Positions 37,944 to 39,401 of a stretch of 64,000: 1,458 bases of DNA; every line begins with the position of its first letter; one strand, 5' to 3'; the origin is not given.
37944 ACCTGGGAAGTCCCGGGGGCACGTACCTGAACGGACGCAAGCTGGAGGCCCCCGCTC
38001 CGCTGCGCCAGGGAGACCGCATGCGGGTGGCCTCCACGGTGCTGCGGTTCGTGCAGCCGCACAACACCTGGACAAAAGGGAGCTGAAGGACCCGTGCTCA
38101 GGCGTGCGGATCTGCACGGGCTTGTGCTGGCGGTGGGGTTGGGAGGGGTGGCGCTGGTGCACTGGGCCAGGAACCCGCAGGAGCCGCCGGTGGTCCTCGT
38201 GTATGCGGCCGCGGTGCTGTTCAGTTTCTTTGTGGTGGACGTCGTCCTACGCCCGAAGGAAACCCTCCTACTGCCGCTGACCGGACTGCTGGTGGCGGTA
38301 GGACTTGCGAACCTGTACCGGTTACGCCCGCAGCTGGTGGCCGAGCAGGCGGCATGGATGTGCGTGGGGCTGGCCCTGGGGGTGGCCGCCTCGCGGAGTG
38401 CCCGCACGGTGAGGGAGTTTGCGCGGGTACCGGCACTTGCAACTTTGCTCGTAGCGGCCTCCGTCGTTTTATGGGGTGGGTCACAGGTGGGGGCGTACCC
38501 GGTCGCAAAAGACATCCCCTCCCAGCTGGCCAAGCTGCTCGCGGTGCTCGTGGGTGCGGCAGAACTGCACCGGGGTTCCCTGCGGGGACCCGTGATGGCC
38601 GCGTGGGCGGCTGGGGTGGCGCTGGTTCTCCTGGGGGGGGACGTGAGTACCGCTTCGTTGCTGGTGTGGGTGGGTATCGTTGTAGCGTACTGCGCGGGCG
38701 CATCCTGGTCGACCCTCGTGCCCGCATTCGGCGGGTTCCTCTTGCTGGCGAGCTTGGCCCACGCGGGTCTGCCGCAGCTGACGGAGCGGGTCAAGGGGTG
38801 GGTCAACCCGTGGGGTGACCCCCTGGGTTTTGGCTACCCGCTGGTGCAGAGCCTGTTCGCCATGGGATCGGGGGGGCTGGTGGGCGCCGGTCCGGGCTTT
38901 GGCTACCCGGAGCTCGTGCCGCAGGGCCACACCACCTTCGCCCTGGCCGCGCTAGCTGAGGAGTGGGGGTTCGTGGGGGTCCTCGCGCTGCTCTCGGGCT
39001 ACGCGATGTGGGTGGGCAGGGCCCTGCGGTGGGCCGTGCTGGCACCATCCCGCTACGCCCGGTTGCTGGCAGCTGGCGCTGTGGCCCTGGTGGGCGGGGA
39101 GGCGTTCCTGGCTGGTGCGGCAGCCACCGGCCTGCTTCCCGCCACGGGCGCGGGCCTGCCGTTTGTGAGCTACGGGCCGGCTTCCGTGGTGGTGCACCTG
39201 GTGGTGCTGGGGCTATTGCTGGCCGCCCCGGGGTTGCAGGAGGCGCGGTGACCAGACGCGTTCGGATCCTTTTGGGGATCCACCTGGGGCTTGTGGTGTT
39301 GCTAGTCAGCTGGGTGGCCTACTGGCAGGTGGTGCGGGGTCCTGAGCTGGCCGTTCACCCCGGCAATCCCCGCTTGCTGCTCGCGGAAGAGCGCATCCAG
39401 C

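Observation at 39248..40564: Full-length PbpA-like penicillin-binding-protein homolog with all three catalytic motifs substituted (predicted pseudo-enzyme)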

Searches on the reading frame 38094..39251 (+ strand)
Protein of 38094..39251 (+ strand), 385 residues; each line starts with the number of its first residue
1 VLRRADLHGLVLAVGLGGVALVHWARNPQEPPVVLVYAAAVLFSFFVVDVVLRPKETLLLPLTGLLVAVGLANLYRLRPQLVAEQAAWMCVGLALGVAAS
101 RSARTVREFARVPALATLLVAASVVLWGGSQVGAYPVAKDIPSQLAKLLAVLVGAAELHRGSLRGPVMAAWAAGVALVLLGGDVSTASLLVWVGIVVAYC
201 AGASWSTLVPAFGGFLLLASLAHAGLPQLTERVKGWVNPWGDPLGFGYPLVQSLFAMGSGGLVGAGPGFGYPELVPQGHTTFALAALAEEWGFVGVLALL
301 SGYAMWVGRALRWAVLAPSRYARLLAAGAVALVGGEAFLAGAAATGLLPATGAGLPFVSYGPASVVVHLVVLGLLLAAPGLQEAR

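Call 6: search_protein_families(library=pfam, proteins=[window:38094-39251:+], max_evalue=0.01)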
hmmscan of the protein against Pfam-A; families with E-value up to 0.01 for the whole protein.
window:38094-39251:+ (385 aa): 1 family
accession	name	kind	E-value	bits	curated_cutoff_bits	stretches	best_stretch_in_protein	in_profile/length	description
PF01098.24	FTSW_RODA_SPOVE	-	3.8e-45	154.9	26.4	1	81-377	37-349/356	Cell cycle protein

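Call 8: search_protein_families(library=ncbifam, proteins=[window:38094-39251:+], max_evalue=0.001)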
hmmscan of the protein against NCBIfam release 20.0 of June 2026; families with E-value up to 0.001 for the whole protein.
window:38094-39251:+ (385 aa): 6 families
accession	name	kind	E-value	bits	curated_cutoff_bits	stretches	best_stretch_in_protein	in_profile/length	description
TIGR02210.1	rodA_shape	equivalog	3e-43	148.3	336.7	1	59-377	4-351/357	rod shape-determining protein RodA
TIGR02614.1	ftsW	equivalog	3.2e-40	138.3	337.5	1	81-377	37-352/357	putative lipid II flippase FtsW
TIGR02615.1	spoVE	exception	9.1e-38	130.6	448.8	1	166-377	138-351/354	stage V sporulation protein E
NF008060.0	PRK10794.1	equivalog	1.1e-23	83.8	590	1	176-376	152-357/370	peptidoglycan glycosyltransferase MrdB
NF008042.0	PRK10774.1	equivalog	3.6e-21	75.6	493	1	175-376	180-386/405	cell division protein FtsW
NF037961.1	RodA_shape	subfamily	1.6e-13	50.8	150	1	246-373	272-402/415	rod shape-determining protein RodA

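Call 17: search_solved_structures(query=window:38094-39251:+, max_evalue=0.001, show_alignments=3)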
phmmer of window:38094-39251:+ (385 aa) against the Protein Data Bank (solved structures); distinct sequences matched with E-value up to 0.001: 7.
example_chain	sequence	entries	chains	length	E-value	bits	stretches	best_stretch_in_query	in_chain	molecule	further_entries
6bar_A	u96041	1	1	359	1.3e-23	87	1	61-377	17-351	Rod shape determining protein RodA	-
6pl5_A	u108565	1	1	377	1.5e-23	86.8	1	61-377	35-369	Peptidoglycan glycosyltransferase RodA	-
6bas_A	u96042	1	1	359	1.8e-23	86.5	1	61-377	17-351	Peptidoglycan glycosyltransferase RodA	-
6pl6_A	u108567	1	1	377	2.2e-23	86.3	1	61-377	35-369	Peptidoglycan glycosyltransferase RodA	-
8tj3_B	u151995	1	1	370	9.1e-22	80.9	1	89-377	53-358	Peptidoglycan glycosyltransferase MrdB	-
25hr_A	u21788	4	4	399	1.1e-18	70.7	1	212-377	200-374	Probable peptidoglycan glycosyltransferase FtsW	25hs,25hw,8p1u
8bh1_A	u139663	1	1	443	1.4e-18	70.5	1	211-377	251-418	Probable peptidoglycan glycosyltransferase FtsW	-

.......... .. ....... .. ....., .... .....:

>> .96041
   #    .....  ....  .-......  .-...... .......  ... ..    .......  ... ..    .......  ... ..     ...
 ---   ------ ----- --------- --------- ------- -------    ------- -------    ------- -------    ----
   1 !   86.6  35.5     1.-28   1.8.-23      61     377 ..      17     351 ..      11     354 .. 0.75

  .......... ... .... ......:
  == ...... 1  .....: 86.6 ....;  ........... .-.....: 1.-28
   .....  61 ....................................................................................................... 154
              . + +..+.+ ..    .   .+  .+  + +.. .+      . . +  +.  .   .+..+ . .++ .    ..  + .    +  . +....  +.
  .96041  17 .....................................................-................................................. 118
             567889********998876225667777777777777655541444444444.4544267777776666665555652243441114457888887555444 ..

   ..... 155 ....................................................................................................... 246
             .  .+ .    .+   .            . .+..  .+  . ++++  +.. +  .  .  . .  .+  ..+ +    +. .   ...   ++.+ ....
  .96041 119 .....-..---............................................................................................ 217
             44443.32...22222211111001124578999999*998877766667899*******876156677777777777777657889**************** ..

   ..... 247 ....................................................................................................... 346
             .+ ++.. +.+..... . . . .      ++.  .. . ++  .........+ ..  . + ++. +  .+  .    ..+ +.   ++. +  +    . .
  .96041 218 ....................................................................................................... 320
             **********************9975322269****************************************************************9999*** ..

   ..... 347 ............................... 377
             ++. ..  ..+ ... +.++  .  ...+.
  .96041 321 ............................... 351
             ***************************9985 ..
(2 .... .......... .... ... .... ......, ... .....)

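Call 33: find_homologous_proteins(query=window:38094-39251:+, max_evalue=1e-8)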
Query window:38094-39251:+ (385 aa): 444 proteins with E <= 1e-8 among 8000 candidates; the best 120 are listed.
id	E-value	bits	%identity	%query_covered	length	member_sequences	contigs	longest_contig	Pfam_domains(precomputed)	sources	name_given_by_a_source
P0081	9.2e-235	797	100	100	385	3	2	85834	PF01098.25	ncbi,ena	ncbi:MAG: hypothetical protein C4304_00865 [candidate division GAL15 bacterium]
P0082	4.0e-120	420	58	99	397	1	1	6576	PF01098.25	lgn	-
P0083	5.7e-113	396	56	95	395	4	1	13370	PF01098.25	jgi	jgi:cell division protein FtsW (lipid II flippase)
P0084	1.1e-108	382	56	99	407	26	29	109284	PF01098.25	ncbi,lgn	-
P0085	7.6e-108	379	56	98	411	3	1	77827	PF01098.25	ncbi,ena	-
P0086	2.3e-105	371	54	98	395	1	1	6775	PF01098.25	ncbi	ncbi:MAG: FtsW/RodA/SpoVE family cell cycle protein [bacterium]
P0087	6.6e-88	314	47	94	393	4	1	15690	PF01098.25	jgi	-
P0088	1.1e-44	171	36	94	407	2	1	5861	PF01098.25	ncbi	ncbi:MAG: FtsW/RodA/SpoVE family cell cycle protein [bacterium]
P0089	9.3e-37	145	34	81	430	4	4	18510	PF01098.25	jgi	-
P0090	1.7e-36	144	33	85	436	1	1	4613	PF01098.25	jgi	jgi:cell division protein FtsW (lipid II flippase)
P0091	1.1e-35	142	32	83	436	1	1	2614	PF01098.25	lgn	-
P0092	1.4e-35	141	32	83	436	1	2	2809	PF01098.25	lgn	-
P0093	2.4e-34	137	39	61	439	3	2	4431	PF01098.25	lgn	-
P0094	5.4e-34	136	34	85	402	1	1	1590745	PF01098.25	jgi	jgi:cell division protein FtsW (lipid II flippase)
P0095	2.5e-33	134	39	57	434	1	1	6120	PF01098.25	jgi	jgi:cell division protein FtsW (lipid II flippase)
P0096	3.1e-33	134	33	80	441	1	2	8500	PF01098.25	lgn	-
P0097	1.0e-32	132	31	93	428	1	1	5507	PF01098.25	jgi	jgi:cell division protein FtsW (lipid II flippase)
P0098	1.8e-32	131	30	94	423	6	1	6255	PF01098.25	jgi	jgi:cell division protein FtsW (lipid II flippase)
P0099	1.8e-32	131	31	93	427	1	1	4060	PF01098.25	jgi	jgi:cell division protein FtsW (lipid II flippase)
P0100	2.9e-32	130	32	93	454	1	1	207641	PF01098.25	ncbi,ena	-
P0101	3.6e-32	130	30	94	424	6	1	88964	PF01098.25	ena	-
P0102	4.1e-32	130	32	98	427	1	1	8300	PF01098.25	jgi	jgi:cell division protein FtsW (lipid II flippase)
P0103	4.9e-32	130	33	94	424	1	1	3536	PF01098.25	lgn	-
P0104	5.0e-32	130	32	88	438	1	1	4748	PF01098.25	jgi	jgi:cell division protein FtsW (lipid II flippase)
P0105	5.3e-32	130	32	98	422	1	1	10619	PF01098.25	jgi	jgi:cell division protein FtsW (lipid II flippase)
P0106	6.1e-32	129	32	90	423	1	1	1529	PF01098.25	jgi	jgi:cell division protein FtsW (lipid II flippase)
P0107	7.0e-32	129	33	96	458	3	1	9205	PF01098.25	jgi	jgi:cell division protein FtsW (lipid II flippase)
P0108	8.5e-32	129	37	52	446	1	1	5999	PF01098.25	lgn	-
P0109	5.2e-31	126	32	93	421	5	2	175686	PF01098.25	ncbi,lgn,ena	-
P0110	7.2e-31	126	32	84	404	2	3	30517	PF01098.25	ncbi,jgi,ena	jgi:cell division protein FtsW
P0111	1.1e-30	125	32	97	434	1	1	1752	PF01098.25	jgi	jgi:peptidoglycan glycosyltransferase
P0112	1.5e-30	125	46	39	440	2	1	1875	PF01098.25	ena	-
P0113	3.0e-30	124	32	97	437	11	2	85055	PF01098.25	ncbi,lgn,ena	-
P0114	3.4e-30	124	33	94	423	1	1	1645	PF01098.25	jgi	jgi:cell division protein FtsW (lipid II flippase)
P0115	3.4e-30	124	33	87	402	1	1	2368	PF01098.25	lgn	-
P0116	4.7e-30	123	33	86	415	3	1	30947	PF01098.25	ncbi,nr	ncbi:MAG TPA: FtsW/RodA/SpoVE family cell cycle protein [Candidatus Limnocylindria bacterium]|nr:Fts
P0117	5.0e-30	123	33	87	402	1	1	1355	PF01098.25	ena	-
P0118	8.8e-30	122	32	88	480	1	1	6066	PF01098.25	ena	-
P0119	9.2e-30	122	34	85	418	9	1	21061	PF01098.25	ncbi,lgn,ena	-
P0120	2.1e-29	121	31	97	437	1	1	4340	PF01098.25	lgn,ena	-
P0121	2.5e-29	121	32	97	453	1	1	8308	PF01098.25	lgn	-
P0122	3.9e-29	120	33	86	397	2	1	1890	PF01098.25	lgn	-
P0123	4.7e-29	120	33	87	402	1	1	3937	PF01098.25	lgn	-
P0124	5.2e-29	120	31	97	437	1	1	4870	PF01098.25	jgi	-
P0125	5.2e-29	120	31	97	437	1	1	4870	PF01098.25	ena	-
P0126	5.9e-29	119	31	97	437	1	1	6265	PF01098.25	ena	-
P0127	1.3e-28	118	31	97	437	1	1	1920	PF01098.25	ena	-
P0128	3.0e-28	117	39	52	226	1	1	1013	PF01098.25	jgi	jgi:cell division protein FtsW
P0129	3.5e-28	117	36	55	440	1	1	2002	PF01098.25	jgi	jgi:cell division protein FtsW (lipid II flippase)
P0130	4.6e-28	117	32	87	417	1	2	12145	PF01098.25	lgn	-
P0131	6.6e-28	116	30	94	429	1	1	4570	PF01098.25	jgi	jgi:cell division protein FtsW (lipid II flippase)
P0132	7.4e-28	116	32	86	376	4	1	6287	PF01098.25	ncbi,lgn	-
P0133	9.4e-28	116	32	83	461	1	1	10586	PF01098.25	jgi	jgi:cell division protein FtsW (lipid II flippase)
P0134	1.8e-27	115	32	80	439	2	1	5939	PF01098.25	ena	-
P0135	2.0e-27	114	32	83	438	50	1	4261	PF01098.25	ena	-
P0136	2.3e-27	114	30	97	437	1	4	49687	PF01098.25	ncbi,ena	-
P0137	3.1e-27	114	38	51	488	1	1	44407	PF01098.25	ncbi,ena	-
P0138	3.5e-27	114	34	76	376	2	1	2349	PF01098.25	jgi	jgi:cell division protein FtsW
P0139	3.8e-27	114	32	86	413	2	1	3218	PF01098.25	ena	-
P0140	7.6e-27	113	37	70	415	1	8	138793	PF01098.25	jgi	jgi:cell division protein FtsW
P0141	9.4e-27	112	36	74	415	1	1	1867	PF01098.25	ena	-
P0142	9.8e-27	112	31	88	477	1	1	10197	PF01098.25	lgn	-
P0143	1.1e-26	112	39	54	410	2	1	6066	PF01098.25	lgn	-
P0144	1.7e-26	111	34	76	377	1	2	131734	PF01098.25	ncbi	-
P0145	3.0e-26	111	37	77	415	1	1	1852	PF01098.25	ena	-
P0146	3.8e-26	110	32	84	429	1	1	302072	PF01098.25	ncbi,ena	-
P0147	4.0e-26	110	35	74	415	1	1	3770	PF01098.25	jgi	jgi:cell division protein FtsW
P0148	4.3e-26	110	33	77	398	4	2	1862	PF01098.25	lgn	-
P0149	4.5e-26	110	38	61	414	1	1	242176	PF01098.25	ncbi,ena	-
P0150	5.6e-26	110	36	66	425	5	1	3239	PF01098.25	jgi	jgi:cell division protein FtsW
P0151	6.3e-26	110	37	58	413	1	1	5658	PF01098.25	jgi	jgi:cell division protein FtsW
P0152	8.2e-26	109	31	84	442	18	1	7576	PF01098.25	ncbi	ncbi:MAG: FtsW/RodA/SpoVE family cell cycle protein [Actinomycetota bacterium]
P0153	8.4e-26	109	36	77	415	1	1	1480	PF01098.25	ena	-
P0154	9.0e-26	109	37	77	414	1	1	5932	PF01098.25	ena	-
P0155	1.2e-25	109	39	41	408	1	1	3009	PF01098.25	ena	-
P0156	1.8e-25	108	35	66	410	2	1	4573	PF01098.25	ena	-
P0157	2.0e-25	108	36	66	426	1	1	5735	PF01098.25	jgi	jgi:cell division protein FtsW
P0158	2.1e-25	108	38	61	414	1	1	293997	PF01098.25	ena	-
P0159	2.1e-25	108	36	61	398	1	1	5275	PF01098.25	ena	-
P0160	2.2e-25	108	33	61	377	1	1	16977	PF01098.25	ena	-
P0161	2.5e-25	108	37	68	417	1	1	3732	PF01098.25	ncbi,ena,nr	ncbi:MAG TPA: putative lipid II flippase FtsW [Thermoleophilaceae bacterium]|nr:putative lipid II fl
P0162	5.1e-25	107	33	84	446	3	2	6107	PF01098.25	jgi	-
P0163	5.7e-25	106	29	94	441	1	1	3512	PF01098.25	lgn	-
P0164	6.6e-25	106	36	77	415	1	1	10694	PF01098.25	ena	-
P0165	8.1e-25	106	37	61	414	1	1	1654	PF01098.25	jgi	jgi:cell division protein FtsW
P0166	8.7e-25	106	34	55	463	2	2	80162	PF01098.25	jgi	jgi:cell division protein FtsW (lipid II flippase)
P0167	9.2e-25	106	35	68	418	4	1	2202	PF01098.25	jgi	jgi:cell division protein FtsW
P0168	1.0e-24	106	40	41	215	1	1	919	PF01098.25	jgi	jgi:cell division protein FtsW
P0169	1.2e-24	105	36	66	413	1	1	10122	PF01098.25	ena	-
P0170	1.2e-24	105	36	66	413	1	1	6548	PF01098.25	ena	-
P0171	1.5e-24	105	36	66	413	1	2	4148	PF01098.25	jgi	jgi:cell division protein FtsW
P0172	1.5e-24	105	36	66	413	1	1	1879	PF01098.25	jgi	-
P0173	1.9e-24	105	36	66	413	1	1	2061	PF01098.25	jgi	jgi:cell division protein FtsW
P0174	2.0e-24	105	35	57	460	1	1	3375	PF01098.25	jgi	jgi:cell division protein FtsW (lipid II flippase)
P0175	2.1e-24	105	36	57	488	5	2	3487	PF01098.25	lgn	-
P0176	2.1e-24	105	34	80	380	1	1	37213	PF01098.25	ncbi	-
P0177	2.6e-24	104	35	66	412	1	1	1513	PF01098.25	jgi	jgi:cell division protein FtsW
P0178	2.7e-24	104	34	77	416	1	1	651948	PF01098.25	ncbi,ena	-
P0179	3.3e-24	104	32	83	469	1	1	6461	PF01098.25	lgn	-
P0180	4.7e-24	103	36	66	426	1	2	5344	PF01098.25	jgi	jgi:cell division protein FtsW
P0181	4.8e-24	103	35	59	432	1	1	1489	PF01098.25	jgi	jgi:cell division protein FtsW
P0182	5.7e-24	103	35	66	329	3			PF01098.25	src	-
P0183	8.1e-24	103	32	81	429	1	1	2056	PF01098.25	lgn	-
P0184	9.4e-24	102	32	83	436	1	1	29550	PF01098.25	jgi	-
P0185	1.3e-23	102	35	67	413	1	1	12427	PF01098.25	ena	-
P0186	1.3e-23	102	35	66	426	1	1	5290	PF01098.25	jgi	jgi:cell division protein FtsW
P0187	1.6e-23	102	31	77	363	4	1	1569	PF01098.25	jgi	jgi:cell division protein FtsW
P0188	1.8e-23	101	35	69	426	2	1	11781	PF01098.25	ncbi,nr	ncbi:MAG: cell division protein FtsW [Thermoleophilaceae bacterium]|nr:cell division protein FtsW [T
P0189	1.8e-23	101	36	60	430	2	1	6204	PF01098.25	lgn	-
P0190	2.1e-23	101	36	77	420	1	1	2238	PF01098.25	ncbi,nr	ncbi:MAG TPA: putative lipid II flippase FtsW [Gaiellaceae bacterium]|nr:putative lipid II flippase 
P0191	3.0e-23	101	32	84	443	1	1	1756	PF01098.25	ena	-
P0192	3.3e-23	101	34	66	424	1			PF01098.25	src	-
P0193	3.3e-23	101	36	61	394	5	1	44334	PF01098.25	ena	-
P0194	3.3e-23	101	37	66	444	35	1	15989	PF01098.25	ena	-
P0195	3.7e-23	100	32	81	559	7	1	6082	PF01098.25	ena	-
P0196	4.2e-23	100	35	66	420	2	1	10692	PF01098.25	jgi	jgi:cell division protein FtsW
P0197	4.2e-23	100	32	84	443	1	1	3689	PF01098.25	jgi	jgi:cell division protein FtsW (lipid II flippase)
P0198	4.4e-23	100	31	84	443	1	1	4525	PF01098.25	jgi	jgi:cell division protein FtsW (lipid II flippase)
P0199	4.9e-23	100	37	64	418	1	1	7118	PF01098.25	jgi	jgi:cell division protein FtsW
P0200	5.2e-23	100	35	68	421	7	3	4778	PF01098.25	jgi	jgi:cell division protein FtsW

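Call 95: predict_structure(alignment_id=A3)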
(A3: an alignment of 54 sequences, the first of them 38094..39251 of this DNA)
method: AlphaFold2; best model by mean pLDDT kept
length: 385 residues; sequences in the alignment: 54
mean_pLDDT: 90.2   pTM: 0.90
mean pLDDT of the five models: 90.2, 89.3, 88.3, 87.4, 87.2
residues with pLDDT >= 90: 299; 70-90: 54; 50-70: 31; < 50: 1
segments of 3 or more residues with pLDDT < 50: none
pLDDT, mean of each block of 10 residues (from residue 1): 90 97 96 95 97 95 97 94 96 96 78 62 61 70 91 91 84 91 92 95 93 92 92 93 90 94 94 78 93 96 98 93 96 97 93 92 95 93 62
secondary structure, 60 per line:
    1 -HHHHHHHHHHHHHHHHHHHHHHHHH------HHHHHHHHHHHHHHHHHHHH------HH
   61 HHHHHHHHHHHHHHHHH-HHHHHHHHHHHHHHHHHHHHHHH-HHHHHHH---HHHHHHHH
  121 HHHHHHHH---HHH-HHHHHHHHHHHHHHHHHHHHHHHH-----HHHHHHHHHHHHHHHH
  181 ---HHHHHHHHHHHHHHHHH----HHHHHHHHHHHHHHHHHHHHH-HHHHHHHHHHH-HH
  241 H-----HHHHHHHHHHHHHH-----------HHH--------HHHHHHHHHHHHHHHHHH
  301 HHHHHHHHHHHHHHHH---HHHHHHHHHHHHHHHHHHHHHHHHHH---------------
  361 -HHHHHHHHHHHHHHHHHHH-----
elements in order: H2-26 H33-52 H59-77 H79-101 H103-109 H113-128 H136-159 H165-180 H184-200 H205-225 H227-237 H247-260 H283-316 H320-345 H362-380
